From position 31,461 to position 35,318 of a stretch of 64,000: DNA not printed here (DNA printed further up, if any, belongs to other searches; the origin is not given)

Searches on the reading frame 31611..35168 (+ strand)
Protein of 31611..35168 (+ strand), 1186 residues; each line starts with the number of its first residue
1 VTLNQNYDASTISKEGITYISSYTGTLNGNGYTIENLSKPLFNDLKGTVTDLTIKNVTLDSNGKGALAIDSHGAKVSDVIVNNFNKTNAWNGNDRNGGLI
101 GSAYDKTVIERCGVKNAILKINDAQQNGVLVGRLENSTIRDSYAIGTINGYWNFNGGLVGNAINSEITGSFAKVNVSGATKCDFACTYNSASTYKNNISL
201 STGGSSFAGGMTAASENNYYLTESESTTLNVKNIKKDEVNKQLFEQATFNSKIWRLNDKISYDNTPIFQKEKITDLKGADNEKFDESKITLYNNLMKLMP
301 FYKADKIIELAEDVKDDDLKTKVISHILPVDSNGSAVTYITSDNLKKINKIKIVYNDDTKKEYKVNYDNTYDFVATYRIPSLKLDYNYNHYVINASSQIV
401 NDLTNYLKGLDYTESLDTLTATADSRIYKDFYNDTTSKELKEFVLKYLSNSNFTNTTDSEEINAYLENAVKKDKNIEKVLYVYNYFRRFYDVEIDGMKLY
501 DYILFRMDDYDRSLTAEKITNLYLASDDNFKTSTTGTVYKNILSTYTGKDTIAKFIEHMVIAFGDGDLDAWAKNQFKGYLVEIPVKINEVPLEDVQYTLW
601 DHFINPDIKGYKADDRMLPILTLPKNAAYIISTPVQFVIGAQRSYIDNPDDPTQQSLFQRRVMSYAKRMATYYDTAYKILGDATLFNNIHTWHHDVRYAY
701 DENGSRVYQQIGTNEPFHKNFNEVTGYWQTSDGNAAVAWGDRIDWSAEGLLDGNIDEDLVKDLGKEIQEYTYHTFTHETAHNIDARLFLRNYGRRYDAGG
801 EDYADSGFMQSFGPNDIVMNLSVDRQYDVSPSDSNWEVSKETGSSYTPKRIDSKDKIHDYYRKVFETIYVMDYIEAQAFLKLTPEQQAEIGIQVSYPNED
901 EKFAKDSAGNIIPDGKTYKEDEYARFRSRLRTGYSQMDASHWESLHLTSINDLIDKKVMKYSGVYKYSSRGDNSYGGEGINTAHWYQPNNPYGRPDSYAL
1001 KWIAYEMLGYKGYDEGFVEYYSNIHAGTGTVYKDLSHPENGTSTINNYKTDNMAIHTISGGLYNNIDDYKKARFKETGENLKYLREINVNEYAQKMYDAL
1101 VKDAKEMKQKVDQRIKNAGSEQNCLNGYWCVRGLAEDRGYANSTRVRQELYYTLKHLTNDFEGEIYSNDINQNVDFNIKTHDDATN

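Call 5: search_protein_families(library=pfam, proteins=[window:31611-35168:+], max_evalue=0.1)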
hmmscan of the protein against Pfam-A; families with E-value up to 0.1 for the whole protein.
window:31611-35168:+ (1186 aa): 3 families
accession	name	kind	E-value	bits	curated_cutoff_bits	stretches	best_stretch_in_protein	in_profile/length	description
PF07580.19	Peptidase_M26_C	-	2.9e-36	125.4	22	1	374-1095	2-726/792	M26 IgA1-specific Metallo-endopeptidase C-terminal region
PF07581.17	Glug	-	5.5e-08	33.2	20.5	1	128-149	6-28/28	The GLUG motif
PF20646.2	Hpf1_C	-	0.0071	16.4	25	1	320-341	12-33/35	Hpf1 C-terminal YTTT repeat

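Call 6: search_protein_families(library=ncbifam, proteins=[window:31611-35168:+], max_evalue=0.1)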
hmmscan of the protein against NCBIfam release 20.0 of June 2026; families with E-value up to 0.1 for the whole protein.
window:31611-35168:+ (1186 aa): 4 families
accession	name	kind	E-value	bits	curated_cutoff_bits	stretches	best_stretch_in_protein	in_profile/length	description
NF046017.1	ZmpA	exception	7e-44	149.5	3000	2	80-1168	1008-2050/2052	zinc metalloprotease A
NF046019.1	ZmpB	exception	7.7e-42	142.7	3000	2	284-1122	1145-1937/1969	zinc metalloprotease B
NF046021.1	ZmpC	exception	2.7e-39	134.3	3000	1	12-1114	1050-2137/2181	zinc metalloprotease C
NF046024.1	ZmpD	exception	2.8e-21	74.7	3000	1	121-1100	832-1764/1812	zinc metalloprotease D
